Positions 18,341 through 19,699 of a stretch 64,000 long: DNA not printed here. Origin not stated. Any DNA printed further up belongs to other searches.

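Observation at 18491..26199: Translationally coupled module that decorates the glycan (kinase, methyltransferase, deacetylase, pyruvyl transferase) interleaved with GT2 and GT4 enzymes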

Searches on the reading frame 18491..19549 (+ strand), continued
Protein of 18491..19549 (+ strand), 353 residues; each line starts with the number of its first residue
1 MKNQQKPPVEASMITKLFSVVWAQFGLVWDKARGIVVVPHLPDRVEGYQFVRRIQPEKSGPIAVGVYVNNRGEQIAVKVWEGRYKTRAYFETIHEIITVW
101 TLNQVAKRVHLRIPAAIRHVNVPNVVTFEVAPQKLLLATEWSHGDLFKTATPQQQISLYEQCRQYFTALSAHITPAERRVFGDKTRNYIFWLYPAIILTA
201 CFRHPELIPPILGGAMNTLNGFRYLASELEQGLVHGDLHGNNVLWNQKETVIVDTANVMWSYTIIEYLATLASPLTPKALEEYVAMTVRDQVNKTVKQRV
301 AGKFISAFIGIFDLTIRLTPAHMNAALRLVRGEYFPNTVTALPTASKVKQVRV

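Call 82: find_encoding_contigs(protein=P0068, flank=10000, max_places=2)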
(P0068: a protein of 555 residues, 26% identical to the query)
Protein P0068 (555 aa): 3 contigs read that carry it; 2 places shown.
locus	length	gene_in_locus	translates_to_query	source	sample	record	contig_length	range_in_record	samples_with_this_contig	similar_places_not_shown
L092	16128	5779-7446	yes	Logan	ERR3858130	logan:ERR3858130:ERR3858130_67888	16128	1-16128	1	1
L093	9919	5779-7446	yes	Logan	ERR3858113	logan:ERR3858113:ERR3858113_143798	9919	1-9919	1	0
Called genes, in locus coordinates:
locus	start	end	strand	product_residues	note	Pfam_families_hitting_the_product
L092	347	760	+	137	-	PF04138:GtrA_DPMS_TM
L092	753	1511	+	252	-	PF00535:Glycos_transf_2, PF10111:Glyco_tranf_2_2, PF13641:Glyco_tranf_2_3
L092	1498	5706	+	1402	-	PF13506:Glyco_transf_21 (weak), PF00535:Glycos_transf_2, PF13641:Glyco_tranf_2_3, PF13632:Glyco_trans_2_3, PF13439:Glyco_transf_4, PF20706:GT4-conflict, PF00534:Glycos_transf_1, PF13692:Glyco_trans_1_4, +1 more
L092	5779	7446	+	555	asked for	PF01636:APH (weak), PF13489:Methyltransf_23 (weak), PF08241:Methyltransf_11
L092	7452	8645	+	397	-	PF13439:Glyco_transf_4, PF13579:Glyco_trans_4_4, PF00534:Glycos_transf_1, PF13692:Glyco_trans_1_4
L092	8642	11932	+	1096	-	PF00535:Glycos_transf_2, PF13641:Glyco_tranf_2_3, PF02585:PIG-L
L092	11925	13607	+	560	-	PF13231:PMT_2 (weak)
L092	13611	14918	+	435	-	PF13620:CarboxypepD_reg (weak)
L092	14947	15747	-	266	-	PF01467:CTP_transf_like, PF01050:MannoseP_isomer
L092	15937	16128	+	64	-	?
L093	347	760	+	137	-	PF04138:GtrA_DPMS_TM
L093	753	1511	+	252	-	PF00535:Glycos_transf_2, PF10111:Glyco_tranf_2_2, PF13641:Glyco_tranf_2_3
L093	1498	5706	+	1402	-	PF13506:Glyco_transf_21 (weak), PF00535:Glycos_transf_2, PF13641:Glyco_tranf_2_3, PF13632:Glyco_trans_2_3, PF13439:Glyco_transf_4, PF20706:GT4-conflict, PF00534:Glycos_transf_1, PF13692:Glyco_trans_1_4, +1 more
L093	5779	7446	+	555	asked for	PF01636:APH (weak), PF13489:Methyltransf_23 (weak), PF08241:Methyltransf_11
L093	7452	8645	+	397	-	PF13439:Glyco_transf_4, PF13579:Glyco_trans_4_4, PF00534:Glycos_transf_1, PF13692:Glyco_trans_1_4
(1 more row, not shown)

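Call 87: find_encoding_contigs(protein=P0006, flank=8000, max_places=1)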
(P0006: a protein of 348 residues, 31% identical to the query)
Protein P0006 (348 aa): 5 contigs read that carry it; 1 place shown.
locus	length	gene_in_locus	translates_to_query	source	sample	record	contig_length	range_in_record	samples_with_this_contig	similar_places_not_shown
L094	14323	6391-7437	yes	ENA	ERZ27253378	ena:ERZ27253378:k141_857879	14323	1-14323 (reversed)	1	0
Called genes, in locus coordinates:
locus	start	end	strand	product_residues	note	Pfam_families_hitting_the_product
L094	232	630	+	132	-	PF02367:TsaE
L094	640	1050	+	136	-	PF13366:PDDEXK_3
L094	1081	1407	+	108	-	PF00814:TsaD (weak)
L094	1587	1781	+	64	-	PF12728:HTH_17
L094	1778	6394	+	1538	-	PF00535:Glycos_transf_2, PF00535:Glycos_transf_2, PF13641:Glyco_tranf_2_3, PF13632:Glyco_trans_2_3, PF13439:Glyco_transf_4, PF13579:Glyco_trans_4_4, PF00534:Glycos_transf_1, PF13692:Glyco_trans_1_4, +4 more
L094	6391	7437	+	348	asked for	PF01636:APH (weak), PF19974:TCAD9 (weak)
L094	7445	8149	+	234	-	PF13489:Methyltransf_23 (weak), PF08241:Methyltransf_11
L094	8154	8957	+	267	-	PF01522:Polysacc_deac_1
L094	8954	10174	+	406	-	PF13439:Glyco_transf_4, PF13579:Glyco_trans_4_4, PF00534:Glycos_transf_1, PF13692:Glyco_trans_1_4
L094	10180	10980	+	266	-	PF05050:Methyltransf_21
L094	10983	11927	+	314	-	PF00535:Glycos_transf_2, PF10111:Glyco_tranf_2_2 (weak), PF13641:Glyco_tranf_2_3, PF13632:Glyco_trans_2_3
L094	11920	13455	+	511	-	-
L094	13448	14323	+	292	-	?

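Call 88: find_encoding_contigs(protein=P0020, flank=8000, max_places=1)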
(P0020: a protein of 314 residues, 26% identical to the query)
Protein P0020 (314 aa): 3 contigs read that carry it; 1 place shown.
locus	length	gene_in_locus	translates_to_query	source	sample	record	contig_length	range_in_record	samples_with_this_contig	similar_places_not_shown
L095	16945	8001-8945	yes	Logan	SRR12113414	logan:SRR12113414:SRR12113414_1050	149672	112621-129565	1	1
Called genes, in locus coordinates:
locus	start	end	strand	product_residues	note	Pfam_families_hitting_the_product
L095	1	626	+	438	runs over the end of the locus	PF00496:SBP_bac_5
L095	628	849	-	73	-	-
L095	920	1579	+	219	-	PF00160:Pro_isomerase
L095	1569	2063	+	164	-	PF00300:His_Phos_1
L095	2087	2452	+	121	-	PF00072:Response_reg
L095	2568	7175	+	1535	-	PF00535:Glycos_transf_2, PF00535:Glycos_transf_2, PF13641:Glyco_tranf_2_3, PF13632:Glyco_trans_2_3, PF13439:Glyco_transf_4, PF00534:Glycos_transf_1, PF13692:Glyco_trans_1_4, PF20706:GT4-conflict, +2 more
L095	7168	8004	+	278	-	PF01636:APH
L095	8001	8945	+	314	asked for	-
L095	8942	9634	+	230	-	PF13489:Methyltransf_23, PF08242:Methyltransf_12 (weak), PF08241:Methyltransf_11, PF13847:Methyltransf_31 (weak)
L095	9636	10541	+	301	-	PF00535:Glycos_transf_2, PF10111:Glyco_tranf_2_2 (weak), PF13641:Glyco_tranf_2_3, PF13632:Glyco_trans_2_3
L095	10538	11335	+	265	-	PF01522:Polysacc_deac_1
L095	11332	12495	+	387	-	PF13439:Glyco_transf_4, PF13579:Glyco_trans_4_4 (weak), PF00534:Glycos_transf_1, PF13692:Glyco_trans_1_4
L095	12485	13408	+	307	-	PF00535:Glycos_transf_2, PF10111:Glyco_tranf_2_2, PF13641:Glyco_tranf_2_3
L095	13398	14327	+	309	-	PF13641:Glyco_tranf_2_3, PF00535:Glycos_transf_2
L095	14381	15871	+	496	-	-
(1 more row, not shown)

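Call 89: find_encoding_contigs(protein=P0060, flank=8000, max_places=1)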
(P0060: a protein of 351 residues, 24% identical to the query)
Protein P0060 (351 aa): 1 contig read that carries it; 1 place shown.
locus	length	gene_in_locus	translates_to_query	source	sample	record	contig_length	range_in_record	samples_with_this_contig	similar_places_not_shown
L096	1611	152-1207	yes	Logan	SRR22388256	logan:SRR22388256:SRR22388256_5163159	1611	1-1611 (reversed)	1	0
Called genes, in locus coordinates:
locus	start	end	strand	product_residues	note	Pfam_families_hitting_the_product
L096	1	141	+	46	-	?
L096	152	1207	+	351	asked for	PF01633:Choline_kinase (weak), PF01636:APH (weak)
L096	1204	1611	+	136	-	?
